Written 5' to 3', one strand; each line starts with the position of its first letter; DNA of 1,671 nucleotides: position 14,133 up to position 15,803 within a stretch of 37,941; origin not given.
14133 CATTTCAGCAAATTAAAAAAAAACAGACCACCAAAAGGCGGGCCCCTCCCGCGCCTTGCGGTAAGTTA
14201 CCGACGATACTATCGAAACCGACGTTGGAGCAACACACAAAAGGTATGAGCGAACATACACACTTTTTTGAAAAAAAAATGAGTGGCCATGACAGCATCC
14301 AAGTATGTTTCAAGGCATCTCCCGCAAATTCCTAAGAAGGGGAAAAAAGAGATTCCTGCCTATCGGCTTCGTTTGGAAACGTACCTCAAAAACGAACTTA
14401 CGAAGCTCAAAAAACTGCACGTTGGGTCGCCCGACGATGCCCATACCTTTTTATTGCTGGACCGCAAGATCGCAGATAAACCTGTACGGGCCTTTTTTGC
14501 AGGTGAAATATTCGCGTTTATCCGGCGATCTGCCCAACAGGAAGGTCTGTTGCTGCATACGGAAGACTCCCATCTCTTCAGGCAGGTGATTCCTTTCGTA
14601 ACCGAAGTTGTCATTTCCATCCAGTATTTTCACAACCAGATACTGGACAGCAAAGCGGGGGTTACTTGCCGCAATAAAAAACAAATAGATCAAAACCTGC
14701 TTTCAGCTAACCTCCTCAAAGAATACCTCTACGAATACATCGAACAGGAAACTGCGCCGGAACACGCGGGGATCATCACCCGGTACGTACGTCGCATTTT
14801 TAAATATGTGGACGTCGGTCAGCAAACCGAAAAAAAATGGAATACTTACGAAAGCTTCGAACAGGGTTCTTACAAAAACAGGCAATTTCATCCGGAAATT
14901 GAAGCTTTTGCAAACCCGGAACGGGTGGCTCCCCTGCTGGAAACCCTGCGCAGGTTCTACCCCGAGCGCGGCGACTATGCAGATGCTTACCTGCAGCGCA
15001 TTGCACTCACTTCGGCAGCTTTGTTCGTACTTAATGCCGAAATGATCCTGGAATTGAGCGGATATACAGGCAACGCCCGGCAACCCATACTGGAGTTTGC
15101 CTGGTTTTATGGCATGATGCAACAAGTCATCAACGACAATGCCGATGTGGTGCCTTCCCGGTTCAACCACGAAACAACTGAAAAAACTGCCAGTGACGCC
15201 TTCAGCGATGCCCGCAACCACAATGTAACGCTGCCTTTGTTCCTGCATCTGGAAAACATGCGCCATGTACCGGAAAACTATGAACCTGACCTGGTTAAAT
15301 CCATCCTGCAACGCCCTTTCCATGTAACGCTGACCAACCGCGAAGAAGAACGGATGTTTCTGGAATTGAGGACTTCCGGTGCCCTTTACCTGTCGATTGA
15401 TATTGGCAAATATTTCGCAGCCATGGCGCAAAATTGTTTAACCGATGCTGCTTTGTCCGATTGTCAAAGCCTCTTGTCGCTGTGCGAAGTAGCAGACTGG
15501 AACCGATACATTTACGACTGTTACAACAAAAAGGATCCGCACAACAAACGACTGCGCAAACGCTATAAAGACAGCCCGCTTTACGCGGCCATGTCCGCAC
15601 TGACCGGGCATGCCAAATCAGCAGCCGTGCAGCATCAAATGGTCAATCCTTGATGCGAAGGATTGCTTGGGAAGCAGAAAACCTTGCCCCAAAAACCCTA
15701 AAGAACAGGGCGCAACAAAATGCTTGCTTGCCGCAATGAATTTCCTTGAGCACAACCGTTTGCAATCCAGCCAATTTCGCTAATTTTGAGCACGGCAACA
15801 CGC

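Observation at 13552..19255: Candidate undescribed system: small 2-TM protein + catalytically degenerate isoprenyl-diphosphate-synthase-fold protein + 1138-aa kinase-like/pseudo-receiver giant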

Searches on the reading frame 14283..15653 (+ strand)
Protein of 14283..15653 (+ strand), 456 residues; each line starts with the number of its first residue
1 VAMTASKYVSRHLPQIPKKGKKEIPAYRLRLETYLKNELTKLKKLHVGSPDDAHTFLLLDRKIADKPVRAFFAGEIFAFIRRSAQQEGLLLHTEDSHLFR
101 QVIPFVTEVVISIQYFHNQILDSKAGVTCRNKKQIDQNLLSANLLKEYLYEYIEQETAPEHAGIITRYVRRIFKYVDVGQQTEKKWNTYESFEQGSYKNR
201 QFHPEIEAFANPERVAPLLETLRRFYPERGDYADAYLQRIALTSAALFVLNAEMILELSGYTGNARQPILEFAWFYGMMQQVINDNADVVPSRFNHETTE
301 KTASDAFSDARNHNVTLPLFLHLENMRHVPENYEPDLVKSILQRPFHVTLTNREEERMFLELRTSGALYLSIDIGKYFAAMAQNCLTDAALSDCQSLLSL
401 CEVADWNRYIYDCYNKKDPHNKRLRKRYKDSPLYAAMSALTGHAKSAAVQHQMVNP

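Call 3: search_protein_families(library=pfam, proteins=[window:14283-15653:+], max_evalue=1)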
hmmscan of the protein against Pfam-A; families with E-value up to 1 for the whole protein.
window:14283-15653:+ (456 aa): 2 families
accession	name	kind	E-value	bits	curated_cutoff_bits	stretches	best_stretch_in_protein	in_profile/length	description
PF00348.22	polyprenyl_synt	-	0.0001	22.1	27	1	233-325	135-221/251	Polyprenyl synthetase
PF01593.30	Amino_oxidase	-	0.2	11.3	19.8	1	130-215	322-408/443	Flavin containing amine oxidoreductase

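Call 4: search_protein_families(library=padloc, proteins=[window:14283-15653:+], max_evalue=1)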
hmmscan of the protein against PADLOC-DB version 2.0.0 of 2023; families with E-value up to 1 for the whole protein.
window:14283-15653:+ (456 aa): 0 families

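Call 5: search_protein_families(library=ncbifam, proteins=[window:14283-15653:+], max_evalue=1)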
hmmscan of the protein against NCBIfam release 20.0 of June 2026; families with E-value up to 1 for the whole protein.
window:14283-15653:+ (456 aa): 1 family
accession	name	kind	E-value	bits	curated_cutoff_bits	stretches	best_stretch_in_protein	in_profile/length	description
TIGR02748.1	GerC3_HepT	equivalog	1e-05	24.8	456.55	1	235-391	161-300/319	heptaprenyl diphosphate synthase component II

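Call 7: find_homologous_proteins(query=window:14283-15653:+)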
Query window:14283-15653:+ (456 aa): 16 proteins with E <= 0.001 among 6975 candidates.
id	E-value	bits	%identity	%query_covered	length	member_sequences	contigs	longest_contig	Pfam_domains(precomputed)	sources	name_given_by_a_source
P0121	0.0e+0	1035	100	100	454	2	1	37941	-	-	-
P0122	1.3e-253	860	84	100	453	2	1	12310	-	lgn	-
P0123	2.2e-253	859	85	97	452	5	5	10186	PF00348.23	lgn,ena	-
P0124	9.2e-253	857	85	97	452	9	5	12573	PF00348.23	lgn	-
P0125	7.5e-243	824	82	96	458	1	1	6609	PF00348.23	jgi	-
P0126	4.2e-241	818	80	98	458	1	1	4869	PF00348.23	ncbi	-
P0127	1.1e-231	787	78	97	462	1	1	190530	-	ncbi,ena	-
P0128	8.1e-221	751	74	97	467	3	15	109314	PF00348.23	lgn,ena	-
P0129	2.1e-68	249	40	82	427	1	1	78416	PF00348.23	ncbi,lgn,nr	ncbi:MAG: hypothetical protein DHS20C18_30690 [Saprospiraceae bacterium]|nr:MAG: hypothetical protei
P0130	4.1e-64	235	39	82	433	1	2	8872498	PF00348.23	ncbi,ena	-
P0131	1.7e-62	230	36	82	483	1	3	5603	PF00348.23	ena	-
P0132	5.7e-62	228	34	87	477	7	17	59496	PF00348.23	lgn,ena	-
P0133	3.8e-54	202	35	86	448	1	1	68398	-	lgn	-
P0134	4.3e-51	192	37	78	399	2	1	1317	-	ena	-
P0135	4.8e-47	179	34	85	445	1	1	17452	PF00348.23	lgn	-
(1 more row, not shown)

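Call 12: find_homologous_proteins(query=A2)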
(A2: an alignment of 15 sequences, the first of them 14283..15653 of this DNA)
Query A2 (15 sequences) (456 aa, profile of the alignment): 15 proteins with E <= 0.001 among 8000 candidates.
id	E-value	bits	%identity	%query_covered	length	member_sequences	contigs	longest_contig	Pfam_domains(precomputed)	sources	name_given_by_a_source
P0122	7.9e-191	653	84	100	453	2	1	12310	-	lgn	-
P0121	6.7e-190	650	100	100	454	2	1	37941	-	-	-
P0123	4.2e-189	647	85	97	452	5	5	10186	PF00348.23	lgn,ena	-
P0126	8.7e-189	646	80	98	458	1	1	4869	PF00348.23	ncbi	-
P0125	2.0e-187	642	82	96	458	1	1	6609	PF00348.23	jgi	-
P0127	2.3e-186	638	78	97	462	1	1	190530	-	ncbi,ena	-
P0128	4.7e-186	637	74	97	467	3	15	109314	PF00348.23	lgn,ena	-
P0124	1.6e-185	635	85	97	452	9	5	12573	PF00348.23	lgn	-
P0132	5.8e-175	600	34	87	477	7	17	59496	PF00348.23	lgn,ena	-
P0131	1.5e-174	599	36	82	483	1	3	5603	PF00348.23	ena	-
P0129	5.7e-173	594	40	82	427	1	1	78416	PF00348.23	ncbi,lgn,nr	ncbi:MAG: hypothetical protein DHS20C18_30690 [Saprospiraceae bacterium]|nr:MAG: hypothetical protei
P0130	1.1e-171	590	39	82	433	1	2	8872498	PF00348.23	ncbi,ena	-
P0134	1.1e-151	524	37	78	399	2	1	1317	-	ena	-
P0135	6.3e-150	518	34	85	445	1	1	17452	PF00348.23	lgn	-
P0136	4.2e-148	512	33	82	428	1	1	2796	-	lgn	-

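Call 25: predict_structure(alignment_id=A2)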
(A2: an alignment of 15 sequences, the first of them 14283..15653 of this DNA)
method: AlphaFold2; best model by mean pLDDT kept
length: 456 residues; sequences in the alignment: 15
mean_pLDDT: 84.5   pTM: 0.87
mean pLDDT of the five models: 84.5, 84.0, 83.8, 83.7, 83.1
residues with pLDDT >= 90: 267; 70-90: 125; 50-70: 33; < 50: 31
segments of 3 or more residues with pLDDT < 50: 1-24, 450-456
pLDDT, mean of each block of 10 residues (from residue 1): 25 33 53 92 77 78 84 94 93 93 96 89 77 88 93 97 98 95 94 93 92 89 91 94 96 98 94 96 91 71 78 94 87 79 86 91 93 95 82 80 79 74 90 96 73 35
secondary structure, 60 per line:
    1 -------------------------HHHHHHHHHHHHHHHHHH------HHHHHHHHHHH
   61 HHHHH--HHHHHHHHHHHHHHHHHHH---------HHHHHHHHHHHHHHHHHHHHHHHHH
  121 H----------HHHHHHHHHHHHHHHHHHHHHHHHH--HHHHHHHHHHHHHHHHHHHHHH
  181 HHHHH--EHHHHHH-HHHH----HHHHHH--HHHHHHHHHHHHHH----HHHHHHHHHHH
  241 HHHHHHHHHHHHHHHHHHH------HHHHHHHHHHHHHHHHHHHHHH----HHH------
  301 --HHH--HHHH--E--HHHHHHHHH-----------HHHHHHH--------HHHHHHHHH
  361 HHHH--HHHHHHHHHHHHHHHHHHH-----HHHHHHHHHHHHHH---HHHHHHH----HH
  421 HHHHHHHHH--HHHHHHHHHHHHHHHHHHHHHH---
elements in order: H26-43 H50-65 H68-86 H96-121 H132-156 H159-185 H189-194 H196-199 H204-209 H212-225 H230-259 H266-287 H308-311 H317-325 H337-343 H352-364 H367-385 H391-404 H408-414 H419-429 H432-453

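Call 29: fold_search(model_id=the predicted structure, library=pdb)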
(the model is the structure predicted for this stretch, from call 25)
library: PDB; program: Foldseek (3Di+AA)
matches with E <= 10: 692; with E <= 0.001: 193
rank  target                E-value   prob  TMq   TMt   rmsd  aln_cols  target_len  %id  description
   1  9imr_B                1.9e-07  1.00  0.55  0.74   4.7       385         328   16  Crystal structure of geranylgeranyl pyrophosphate synthase Rv0562 from Mycobacterium tuberculosis in complex with IPP (released 2025-07-09)
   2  9a4c_B                2.0e-07  1.00  0.52  0.66   6.4       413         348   15  Integrative model of ACP-HEPS2 by crosslinking MS and deep learning (released 2024-09-18)
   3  9imr_A                3.3e-07  1.00  0.54  0.72   4.9       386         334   15  Crystal structure of geranylgeranyl pyrophosphate synthase Rv0562 from Mycobacterium tuberculosis in complex with IPP (released 2025-07-09)
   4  9imq_A                3.5e-07  1.00  0.54  0.73   5.3       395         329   15  Crystal structure of a C45 isoprenyl diphosphate synthase, Rv0562 from Mycobacterium tuberculosis (released 2025-07-09)
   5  9kuq                  6.2e-07  1.00  0.52  0.73   4.7       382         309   15  Crystal structure of a C45 isoprenyl diphosphate synthase, Rv0562 from Mycobacterium tuberculosis (released 2025-07-09)
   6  6kd7                  7.9e-07  1.00  0.54  0.73   5.4       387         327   15  Crystal structure of geranylgeranyl pyrophosphate synthase (released 2019-09-11)
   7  3oyr_B                8.2e-07  1.00  0.56  0.75   5.0       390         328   17  Crystal structure of polyprenyl synthase from Caulobacter crescentus CB15 complexed with calcium and isoprenyl diphosp (released 2010-10-13)
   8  3aqb_B                1.1e-06  1.00  0.48  0.66  10.2       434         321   13  M. luteus B-P 26 heterodimeric hexaprenyl diphosphate synthase in complex with magnesium (released 2010-11-10)
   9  9jqs_A                1.5e-06  1.00  0.54  0.73   5.3       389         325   15  Apo form of Oryza sativa solanesyl diphosphate synthase 3 (released 2025-12-17)
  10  3aqb_D                1.9e-06  1.00  0.54  0.73   5.4       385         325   15  M. luteus B-P 26 heterodimeric hexaprenyl diphosphate synthase in complex with magnesium (released 2010-11-10)
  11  5h9d_A                2.5e-06  1.00  0.52  0.71   5.5       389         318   17  Crystal structure of Heptaprenyl Diphosphate Synthase from Staphylococcus aureus (released 2016-12-28)
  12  4gp2_A                3.0e-06  1.00  0.52  0.67   6.7       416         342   12  Crystal structure of ISOPRENOID SYNTHASE A3MSH1 (TARGET EFI-501992) from pyrobaculum calidifontis complexed with DMAPP (released 2012-10-10)
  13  4jyx_H                3.9e-06  1.00  0.52  0.72   5.4       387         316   11  Crystal structure of polyprenyl synthase PATL_3739 (TARGET EFI-509195) FROM PSEUDOALTEROMONAS ATLANTICA, COMPLEX WITH  (released 2013-04-10)
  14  9jsc_A                4.1e-06  1.00  0.51  0.69   6.2       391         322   15  Crystal structure of OsSPS3 complexed with YH24532 (released 2026-04-08)
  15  4jyx_A                4.4e-06  1.00  0.52  0.71   5.4       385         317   12  Crystal structure of polyprenyl synthase PATL_3739 (TARGET EFI-509195) FROM PSEUDOALTEROMONAS ATLANTICA, COMPLEX WITH  (released 2013-04-10)
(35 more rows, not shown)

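Call 30: search_solved_structures(query=A2, max_evalue=1, show_alignments=3)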
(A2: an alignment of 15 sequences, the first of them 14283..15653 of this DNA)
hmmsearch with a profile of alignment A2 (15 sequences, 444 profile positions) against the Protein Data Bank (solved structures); distinct sequences matched with E-value up to 1: 48.
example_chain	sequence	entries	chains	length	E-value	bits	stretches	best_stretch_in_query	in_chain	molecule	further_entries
9kp1_B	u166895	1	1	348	1.6e-09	40.2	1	197-375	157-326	Heptaprenyl diphosphate synthase component 2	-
5h9d_A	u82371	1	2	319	6.2e-08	35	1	197-355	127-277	Farnesyl pyrophosphate synthetase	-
3aqb_B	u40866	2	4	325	1.8e-07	33.5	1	227-342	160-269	Component B of hexaprenyl diphosphate synthase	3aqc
3apz_A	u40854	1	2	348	0.0013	20.8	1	220-324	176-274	Geranyl diphosphate synthase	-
3pko_A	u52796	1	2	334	0.0014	20.7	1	191-340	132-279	Geranylgeranyl pyrophosphate synthase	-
3n3d_A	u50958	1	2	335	0.0014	20.7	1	191-340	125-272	Geranylgeranyl pyrophosphate synthase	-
3aq0_A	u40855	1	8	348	0.0027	19.7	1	225-328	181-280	Geranyl diphosphate synthase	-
3tc1_A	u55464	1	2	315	0.0066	18.5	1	257-344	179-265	Octaprenyl Pyrophosphate Synthase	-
9jr6_A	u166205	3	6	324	0.0086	18.1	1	227-324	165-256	Probable solanesyl-diphosphate synthase 3, chloroplastic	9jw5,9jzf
9kbk_A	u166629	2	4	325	0.0087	18.1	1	227-324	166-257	Probable solanesyl-diphosphate synthase 3, chloroplastic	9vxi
9jsc_A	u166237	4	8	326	0.0087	18.1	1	227-324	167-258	Probable solanesyl-diphosphate synthase 3, chloroplastic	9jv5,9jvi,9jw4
9kaf_A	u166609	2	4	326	0.0087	18.1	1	227-324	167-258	Probable solanesyl-diphosphate synthase 3, chloroplastic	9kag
9jqs_A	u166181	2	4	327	0.0088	18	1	227-324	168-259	Probable solanesyl-diphosphate synthase 3, chloroplastic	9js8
9jv9_A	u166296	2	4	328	0.0089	18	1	227-324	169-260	Probable solanesyl-diphosphate synthase 3, chloroplastic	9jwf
9k9b_A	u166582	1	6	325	0.02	16.9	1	227-332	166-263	Solanesyl diphosphate synthase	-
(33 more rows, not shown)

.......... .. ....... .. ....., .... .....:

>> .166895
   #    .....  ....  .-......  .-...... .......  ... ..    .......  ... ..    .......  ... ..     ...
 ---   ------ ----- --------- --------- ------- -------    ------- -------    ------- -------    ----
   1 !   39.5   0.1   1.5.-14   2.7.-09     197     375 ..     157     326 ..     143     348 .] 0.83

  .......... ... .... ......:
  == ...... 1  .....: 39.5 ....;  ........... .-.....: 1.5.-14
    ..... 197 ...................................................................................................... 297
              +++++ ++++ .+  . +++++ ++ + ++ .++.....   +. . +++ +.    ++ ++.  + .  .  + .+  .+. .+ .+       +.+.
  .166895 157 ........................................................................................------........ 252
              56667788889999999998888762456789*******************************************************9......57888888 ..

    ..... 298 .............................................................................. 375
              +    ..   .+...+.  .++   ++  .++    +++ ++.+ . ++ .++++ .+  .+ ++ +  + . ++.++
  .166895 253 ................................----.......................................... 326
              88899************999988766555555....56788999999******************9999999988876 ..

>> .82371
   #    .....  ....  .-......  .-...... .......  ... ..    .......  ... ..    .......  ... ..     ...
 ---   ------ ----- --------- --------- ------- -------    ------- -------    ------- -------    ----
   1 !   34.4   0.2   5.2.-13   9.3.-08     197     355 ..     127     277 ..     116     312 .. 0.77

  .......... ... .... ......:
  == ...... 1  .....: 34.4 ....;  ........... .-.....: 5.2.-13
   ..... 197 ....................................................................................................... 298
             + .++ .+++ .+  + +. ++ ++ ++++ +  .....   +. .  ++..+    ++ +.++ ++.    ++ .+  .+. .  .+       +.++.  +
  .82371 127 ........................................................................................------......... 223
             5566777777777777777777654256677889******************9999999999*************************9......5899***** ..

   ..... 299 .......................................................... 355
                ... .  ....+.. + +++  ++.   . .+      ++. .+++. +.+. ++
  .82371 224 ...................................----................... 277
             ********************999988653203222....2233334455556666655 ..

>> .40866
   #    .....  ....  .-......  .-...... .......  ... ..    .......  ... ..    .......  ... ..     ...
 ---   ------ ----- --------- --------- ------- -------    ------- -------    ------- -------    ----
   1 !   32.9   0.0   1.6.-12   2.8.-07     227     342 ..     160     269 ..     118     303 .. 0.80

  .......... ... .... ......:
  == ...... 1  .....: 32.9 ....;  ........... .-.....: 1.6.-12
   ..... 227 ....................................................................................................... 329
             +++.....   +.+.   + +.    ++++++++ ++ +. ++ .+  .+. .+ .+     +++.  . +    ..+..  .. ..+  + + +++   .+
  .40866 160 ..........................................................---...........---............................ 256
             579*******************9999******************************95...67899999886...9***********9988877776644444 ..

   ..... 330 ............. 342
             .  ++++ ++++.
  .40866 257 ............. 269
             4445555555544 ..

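Call 35: search_protein_representatives(alignment_id=A2)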
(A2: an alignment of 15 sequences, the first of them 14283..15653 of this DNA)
Query: 15 sequences, 444 profile positions. Proteins with E-value up to 0.001 (for the whole library): 573; up to 1e-10: 336; up to 1e-30: 237. The best 150 are listed.
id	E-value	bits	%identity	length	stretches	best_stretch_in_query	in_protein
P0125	6.2e-188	641.5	-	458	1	7-430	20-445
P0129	1.8e-173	593.8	-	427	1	20-439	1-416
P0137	3.9e-170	582.8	-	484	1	5-438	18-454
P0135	2.0e-150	517.9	-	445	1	17-424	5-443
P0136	1.3e-148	511.9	-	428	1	2-417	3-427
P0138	1.8e-147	508.1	-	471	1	14-436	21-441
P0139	4.5e-147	506.8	-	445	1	14-437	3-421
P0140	3.3e-144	497.4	-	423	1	9-413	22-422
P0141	2.0e-142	491.5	-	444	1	13-434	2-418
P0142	4.3e-140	483.8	-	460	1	13-432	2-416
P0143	2.1e-139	481.6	-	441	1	14-432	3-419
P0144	6.9e-134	463.4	-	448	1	13-438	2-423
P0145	6.2e-133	460.2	-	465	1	12-437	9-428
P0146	1.7e-128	445.6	-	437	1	14-430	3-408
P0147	8.2e-122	423.6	-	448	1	11-427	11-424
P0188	6.8e-87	308.5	-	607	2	179-422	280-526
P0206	6.0e-82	292.2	-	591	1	11-427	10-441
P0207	1.2e-81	291.2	-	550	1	10-418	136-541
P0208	1.2e-81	291.2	-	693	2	10-404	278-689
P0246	1.4e-74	267.9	-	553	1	14-402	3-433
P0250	7.4e-74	265.5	-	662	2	47-408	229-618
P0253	7.7e-73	262.2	-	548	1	45-400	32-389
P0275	6.6e-69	249.2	-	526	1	12-402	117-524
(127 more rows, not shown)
